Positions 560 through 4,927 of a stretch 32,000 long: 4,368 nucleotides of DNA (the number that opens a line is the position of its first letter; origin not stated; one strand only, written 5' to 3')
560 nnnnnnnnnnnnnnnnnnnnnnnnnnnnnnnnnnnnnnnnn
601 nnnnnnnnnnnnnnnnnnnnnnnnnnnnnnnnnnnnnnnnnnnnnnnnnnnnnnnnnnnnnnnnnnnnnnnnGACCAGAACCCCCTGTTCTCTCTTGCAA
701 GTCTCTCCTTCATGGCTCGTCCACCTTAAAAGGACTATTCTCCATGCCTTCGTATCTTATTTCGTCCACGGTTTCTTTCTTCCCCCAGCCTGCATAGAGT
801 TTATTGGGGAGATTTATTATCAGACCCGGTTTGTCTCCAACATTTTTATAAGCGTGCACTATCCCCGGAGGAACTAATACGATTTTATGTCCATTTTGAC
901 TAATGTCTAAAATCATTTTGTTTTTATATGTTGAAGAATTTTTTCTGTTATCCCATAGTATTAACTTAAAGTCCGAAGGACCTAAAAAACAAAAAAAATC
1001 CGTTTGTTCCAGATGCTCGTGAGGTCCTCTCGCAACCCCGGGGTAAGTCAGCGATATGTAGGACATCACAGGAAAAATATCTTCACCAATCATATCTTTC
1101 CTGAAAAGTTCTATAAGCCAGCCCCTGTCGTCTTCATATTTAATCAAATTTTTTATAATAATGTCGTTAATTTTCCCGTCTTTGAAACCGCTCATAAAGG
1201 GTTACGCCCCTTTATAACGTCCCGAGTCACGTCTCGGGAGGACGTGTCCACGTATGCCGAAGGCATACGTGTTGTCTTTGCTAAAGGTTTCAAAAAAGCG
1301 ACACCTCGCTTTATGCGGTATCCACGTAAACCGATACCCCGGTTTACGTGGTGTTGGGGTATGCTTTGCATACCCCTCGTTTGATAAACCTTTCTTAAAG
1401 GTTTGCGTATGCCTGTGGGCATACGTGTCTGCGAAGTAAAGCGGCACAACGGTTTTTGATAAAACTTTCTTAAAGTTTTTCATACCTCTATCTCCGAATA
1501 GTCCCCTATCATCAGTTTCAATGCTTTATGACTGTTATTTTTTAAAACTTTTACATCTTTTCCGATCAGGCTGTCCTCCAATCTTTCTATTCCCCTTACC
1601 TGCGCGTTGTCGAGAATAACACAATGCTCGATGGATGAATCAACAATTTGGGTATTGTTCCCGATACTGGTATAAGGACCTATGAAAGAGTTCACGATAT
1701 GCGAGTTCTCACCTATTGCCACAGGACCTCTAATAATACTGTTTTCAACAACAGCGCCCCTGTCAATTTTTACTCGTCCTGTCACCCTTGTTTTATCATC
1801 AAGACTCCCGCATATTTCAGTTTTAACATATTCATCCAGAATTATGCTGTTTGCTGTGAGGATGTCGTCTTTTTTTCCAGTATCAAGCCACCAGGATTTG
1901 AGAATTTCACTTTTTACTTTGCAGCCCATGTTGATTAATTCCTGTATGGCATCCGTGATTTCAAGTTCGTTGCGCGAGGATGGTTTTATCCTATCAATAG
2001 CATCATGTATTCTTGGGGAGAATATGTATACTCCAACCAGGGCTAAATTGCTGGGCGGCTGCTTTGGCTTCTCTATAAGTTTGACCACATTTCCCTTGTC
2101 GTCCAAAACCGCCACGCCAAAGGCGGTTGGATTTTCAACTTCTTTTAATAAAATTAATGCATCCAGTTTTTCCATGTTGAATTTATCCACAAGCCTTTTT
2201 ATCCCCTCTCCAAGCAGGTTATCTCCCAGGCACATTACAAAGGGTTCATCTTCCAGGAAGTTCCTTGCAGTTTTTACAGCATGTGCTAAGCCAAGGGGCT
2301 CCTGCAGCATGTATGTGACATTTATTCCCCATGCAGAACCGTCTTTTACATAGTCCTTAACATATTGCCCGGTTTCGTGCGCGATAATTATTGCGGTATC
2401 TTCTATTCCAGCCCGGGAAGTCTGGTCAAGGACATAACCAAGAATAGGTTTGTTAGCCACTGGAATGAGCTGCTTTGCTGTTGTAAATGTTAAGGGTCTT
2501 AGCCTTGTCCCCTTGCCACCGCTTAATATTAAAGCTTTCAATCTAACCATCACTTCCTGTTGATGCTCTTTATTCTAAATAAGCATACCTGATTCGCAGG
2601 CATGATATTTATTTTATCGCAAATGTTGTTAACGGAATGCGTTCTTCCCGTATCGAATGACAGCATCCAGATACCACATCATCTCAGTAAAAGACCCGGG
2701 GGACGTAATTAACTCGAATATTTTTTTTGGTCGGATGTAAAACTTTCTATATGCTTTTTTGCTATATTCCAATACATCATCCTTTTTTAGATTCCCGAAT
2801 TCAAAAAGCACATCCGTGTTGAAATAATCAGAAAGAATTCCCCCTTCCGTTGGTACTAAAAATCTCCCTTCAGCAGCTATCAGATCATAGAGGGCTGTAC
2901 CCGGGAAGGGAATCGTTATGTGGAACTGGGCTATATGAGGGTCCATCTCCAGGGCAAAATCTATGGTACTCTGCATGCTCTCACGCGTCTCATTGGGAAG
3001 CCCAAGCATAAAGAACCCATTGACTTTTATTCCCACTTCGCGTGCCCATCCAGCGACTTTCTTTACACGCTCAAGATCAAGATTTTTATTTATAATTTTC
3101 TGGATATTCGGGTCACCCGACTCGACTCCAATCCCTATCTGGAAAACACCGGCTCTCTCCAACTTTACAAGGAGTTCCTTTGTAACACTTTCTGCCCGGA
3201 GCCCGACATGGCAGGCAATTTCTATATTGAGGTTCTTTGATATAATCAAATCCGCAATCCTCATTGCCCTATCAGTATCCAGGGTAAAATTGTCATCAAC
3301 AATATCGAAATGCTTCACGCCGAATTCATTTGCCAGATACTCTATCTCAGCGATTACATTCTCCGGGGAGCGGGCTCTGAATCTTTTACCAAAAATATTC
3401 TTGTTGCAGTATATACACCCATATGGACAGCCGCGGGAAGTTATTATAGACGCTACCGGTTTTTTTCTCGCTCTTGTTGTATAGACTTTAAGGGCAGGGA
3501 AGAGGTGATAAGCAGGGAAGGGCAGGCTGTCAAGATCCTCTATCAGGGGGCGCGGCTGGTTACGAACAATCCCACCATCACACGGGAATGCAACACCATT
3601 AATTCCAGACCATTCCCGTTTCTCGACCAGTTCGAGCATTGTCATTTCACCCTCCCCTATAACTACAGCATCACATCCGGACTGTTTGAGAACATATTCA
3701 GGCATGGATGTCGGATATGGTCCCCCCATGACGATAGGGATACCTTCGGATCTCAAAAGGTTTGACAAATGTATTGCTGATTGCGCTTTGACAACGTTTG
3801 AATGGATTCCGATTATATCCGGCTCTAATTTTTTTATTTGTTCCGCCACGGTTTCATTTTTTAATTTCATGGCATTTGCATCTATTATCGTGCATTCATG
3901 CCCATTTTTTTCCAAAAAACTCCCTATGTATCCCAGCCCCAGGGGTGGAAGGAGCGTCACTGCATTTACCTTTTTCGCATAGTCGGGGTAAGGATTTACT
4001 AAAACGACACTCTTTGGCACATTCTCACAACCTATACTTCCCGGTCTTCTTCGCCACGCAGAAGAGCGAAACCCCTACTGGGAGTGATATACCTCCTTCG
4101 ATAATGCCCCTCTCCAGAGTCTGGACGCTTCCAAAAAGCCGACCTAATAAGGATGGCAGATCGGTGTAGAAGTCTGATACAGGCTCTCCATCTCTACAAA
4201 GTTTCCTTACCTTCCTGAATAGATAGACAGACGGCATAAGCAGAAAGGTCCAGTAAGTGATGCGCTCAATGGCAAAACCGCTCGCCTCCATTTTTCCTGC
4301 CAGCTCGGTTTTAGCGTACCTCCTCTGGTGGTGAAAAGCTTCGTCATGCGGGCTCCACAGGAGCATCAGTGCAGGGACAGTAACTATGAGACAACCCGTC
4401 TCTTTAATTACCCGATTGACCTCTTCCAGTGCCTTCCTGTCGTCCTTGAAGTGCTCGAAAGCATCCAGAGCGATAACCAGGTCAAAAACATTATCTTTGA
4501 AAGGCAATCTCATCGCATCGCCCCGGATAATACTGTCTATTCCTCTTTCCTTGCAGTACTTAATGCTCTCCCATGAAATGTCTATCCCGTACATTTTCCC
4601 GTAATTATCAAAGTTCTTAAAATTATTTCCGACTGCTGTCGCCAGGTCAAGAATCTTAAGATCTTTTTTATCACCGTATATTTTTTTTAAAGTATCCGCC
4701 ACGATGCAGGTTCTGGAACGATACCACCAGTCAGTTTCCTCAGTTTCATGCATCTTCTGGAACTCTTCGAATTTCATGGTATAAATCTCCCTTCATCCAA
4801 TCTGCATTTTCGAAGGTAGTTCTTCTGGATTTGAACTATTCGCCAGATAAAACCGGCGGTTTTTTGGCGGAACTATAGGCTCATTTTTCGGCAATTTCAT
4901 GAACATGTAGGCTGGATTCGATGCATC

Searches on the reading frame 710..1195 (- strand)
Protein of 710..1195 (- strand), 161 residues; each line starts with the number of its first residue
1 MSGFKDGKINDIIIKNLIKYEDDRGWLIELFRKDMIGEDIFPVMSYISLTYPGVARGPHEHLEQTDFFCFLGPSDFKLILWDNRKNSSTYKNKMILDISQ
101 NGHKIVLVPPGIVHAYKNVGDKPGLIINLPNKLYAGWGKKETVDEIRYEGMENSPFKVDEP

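Call 8: search_protein_families(library=pfam, proteins=[window:710-1195:-], max_evalue=0.001)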
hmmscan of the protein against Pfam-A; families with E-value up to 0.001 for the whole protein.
window:710-1195:- (161 aa): 2 families
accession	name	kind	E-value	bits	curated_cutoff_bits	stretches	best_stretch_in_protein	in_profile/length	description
PF00908.23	dTDP_sugar_isom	-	1.6e-09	38.1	27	1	8-122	3-122/168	dTDP-4-dehydrorhamnose 3,5-epimerase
PF14667.12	Polysacc_synt_C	-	2.8e-07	31.1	28.7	1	21-132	2-101/111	Polysaccharide biosynthesis C-terminal domain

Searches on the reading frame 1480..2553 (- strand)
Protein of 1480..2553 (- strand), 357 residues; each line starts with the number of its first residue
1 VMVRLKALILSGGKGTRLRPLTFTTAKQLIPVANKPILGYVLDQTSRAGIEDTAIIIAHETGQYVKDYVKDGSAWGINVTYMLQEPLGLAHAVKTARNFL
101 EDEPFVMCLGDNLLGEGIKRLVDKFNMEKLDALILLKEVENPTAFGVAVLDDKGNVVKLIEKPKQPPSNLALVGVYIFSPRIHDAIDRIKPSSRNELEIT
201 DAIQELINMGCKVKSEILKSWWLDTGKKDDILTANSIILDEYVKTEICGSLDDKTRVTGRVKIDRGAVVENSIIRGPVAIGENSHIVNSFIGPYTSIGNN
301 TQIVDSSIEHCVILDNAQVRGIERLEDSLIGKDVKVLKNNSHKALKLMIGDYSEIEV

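Call 7: search_protein_families(library=pfam, proteins=[window:1480-2553:-], max_evalue=0.001)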
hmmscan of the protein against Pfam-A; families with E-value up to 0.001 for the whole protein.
window:1480-2553:- (357 aa): 5 families
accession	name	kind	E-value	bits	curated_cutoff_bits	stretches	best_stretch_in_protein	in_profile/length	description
PF00483.29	NTP_transferase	-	3.6e-58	197.5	21.2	1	6-240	1-244/245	Nucleotidyl transferase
PF12804.13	NTP_transf_3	-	9e-10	39.4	27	1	7-137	1-123/160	MobA-like NTP transferase domain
PF25084.1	LbH_EIF2B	-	1.2e-08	35.4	54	1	260-339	9-84/105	EIF2B subunit epsilon LbH domain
PF24894.1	Hexapep_GlmU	-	2.7e-05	24.7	23.3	0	257-303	37-83/104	GlmU-like, C-terminal hexapeptide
PF00132.30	Hexapep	-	7.7e-05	22.7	27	0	261-287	2-29/36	Bacterial transferase hexapeptide (six repeats)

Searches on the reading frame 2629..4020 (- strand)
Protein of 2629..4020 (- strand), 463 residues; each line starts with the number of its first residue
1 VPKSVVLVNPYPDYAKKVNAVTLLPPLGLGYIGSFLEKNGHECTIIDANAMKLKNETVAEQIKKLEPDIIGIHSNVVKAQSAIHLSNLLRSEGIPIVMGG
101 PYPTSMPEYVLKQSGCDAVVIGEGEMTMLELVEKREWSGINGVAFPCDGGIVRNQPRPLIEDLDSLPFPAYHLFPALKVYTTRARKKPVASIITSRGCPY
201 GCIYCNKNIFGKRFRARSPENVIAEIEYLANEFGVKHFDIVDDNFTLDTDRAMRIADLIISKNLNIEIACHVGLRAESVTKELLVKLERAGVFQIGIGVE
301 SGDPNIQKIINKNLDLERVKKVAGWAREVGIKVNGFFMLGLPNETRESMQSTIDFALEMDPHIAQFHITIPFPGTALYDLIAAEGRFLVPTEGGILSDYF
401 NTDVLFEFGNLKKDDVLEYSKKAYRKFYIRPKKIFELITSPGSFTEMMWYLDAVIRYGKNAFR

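Call 7: search_protein_families(library=pfam, proteins=[window:2629-4020:-], max_evalue=0.001)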
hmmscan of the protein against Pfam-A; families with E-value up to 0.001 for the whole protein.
window:2629-4020:- (463 aa): 2 families
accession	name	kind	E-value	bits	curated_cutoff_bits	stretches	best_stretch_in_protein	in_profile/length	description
PF04055.27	Radical_SAM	-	6.2e-30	105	29.5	1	192-356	1-166/166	Radical SAM superfamily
PF02310.24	B12-binding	-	9.5e-22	77.5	32.1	1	20-131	8-120/121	B12 binding domain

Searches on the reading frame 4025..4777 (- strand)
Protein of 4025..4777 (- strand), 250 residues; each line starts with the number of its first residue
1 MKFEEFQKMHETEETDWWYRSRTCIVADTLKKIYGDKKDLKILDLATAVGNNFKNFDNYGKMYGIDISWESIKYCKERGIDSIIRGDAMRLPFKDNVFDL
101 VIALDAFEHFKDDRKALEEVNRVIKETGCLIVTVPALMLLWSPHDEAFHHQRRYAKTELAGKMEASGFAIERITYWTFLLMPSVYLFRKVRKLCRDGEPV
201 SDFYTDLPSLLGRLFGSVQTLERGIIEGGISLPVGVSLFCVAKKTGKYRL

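Call 7: search_protein_families(library=pfam, proteins=[window:4025-4777:-], max_evalue=0.001)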
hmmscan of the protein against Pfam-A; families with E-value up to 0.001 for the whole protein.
window:4025-4777:- (250 aa): 7 families
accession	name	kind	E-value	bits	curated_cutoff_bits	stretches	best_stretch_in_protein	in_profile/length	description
PF08241.18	Methyltransf_11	-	5.2e-19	69.1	21.2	1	43-132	1-95/95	Methyltransferase domain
PF13847.12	Methyltransf_31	-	3e-14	53.4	27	1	37-136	2-113/145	Methyltransferase domain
PF13649.12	Methyltransf_25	-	3.3e-14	53.8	27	1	42-128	1-97/97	Methyltransferase domain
PF13489.12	Methyltransf_23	-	2e-09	37.9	27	1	24-171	7-162/164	Methyltransferase domain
PF01209.24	Ubie_methyltran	-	1.5e-08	34.7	20.1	1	29-132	38-151/233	ubiE/COQ5 methyltransferase family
PF08242.18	Methyltransf_12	-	4.3e-07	31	30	1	43-130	1-98/98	Methyltransferase domain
PF07021.18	MetW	-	0.00017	21.7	21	1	41-135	16-110/193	Methionine biosynthesis protein MetW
